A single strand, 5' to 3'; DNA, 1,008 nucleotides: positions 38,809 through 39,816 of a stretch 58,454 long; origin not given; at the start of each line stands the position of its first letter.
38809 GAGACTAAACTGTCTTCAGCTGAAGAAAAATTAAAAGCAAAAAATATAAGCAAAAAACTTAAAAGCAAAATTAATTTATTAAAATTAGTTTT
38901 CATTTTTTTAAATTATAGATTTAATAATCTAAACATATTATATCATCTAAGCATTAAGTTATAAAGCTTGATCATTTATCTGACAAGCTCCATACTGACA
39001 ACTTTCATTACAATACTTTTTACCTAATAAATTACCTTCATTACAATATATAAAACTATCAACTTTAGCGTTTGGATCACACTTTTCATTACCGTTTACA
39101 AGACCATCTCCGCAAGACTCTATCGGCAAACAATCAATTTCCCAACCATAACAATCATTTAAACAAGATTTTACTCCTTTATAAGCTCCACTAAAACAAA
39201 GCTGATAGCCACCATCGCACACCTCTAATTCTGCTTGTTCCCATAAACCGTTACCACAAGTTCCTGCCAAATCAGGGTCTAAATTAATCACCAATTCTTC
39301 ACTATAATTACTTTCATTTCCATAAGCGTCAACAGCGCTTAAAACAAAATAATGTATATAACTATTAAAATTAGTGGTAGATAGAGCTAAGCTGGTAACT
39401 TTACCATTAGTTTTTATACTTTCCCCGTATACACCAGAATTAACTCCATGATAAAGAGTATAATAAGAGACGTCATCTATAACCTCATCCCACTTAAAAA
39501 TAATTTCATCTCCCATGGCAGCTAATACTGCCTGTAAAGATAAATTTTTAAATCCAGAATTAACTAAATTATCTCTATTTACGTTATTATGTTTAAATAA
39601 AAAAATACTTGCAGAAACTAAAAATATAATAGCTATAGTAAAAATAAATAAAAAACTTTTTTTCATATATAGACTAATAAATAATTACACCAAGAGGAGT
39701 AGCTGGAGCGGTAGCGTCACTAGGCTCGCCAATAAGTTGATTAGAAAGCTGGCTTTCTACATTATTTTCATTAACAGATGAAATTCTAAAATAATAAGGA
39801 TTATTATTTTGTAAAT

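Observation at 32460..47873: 15.4-kb co-directional block of seven genes encoding only exported or membrane-anchored proteins: candidate uncharacterised cell-surface fibre or adhesion apparatus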

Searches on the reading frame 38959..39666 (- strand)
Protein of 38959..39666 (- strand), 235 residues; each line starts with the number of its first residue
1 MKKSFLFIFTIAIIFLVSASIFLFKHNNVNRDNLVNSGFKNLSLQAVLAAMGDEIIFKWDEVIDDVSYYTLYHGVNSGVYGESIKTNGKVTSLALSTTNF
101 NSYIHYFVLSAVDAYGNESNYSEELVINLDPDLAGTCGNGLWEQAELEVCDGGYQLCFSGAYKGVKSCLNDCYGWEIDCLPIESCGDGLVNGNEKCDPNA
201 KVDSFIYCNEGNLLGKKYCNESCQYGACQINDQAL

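Call 5: search_protein_families(library=pfam, proteins=[window:38959-39666:-], max_evalue=0.01)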
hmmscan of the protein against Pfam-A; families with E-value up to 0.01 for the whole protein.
window:38959-39666:- (235 aa): 0 families

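Call 6: search_protein_families(library=ncbifam, proteins=[window:38959-39666:-], max_evalue=0.01)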
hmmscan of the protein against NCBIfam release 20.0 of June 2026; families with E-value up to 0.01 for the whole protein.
window:38959-39666:- (235 aa): 1 family
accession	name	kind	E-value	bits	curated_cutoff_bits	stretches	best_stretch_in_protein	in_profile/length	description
TIGR02232.1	myxo_disulf_rpt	repeat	0.0023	17.7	20.8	1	183-198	2-17/38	cysteine-rich acidic repeat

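Call 57: search_protein_families(library=pfam, max_evalue=1, proteins=[window:38962-39549:-])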
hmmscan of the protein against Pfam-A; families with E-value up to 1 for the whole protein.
seq(196 aa): 2 families
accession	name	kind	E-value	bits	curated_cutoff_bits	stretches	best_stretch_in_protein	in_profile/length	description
PF07020.16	Orthopox_C10L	-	0.056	14.5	25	1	97-131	34-69/83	Orthopoxvirus C10L protein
PF13948.11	DUF4215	-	0.36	11.6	27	0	98-124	21-45/47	Domain of unknown function (DUF4215)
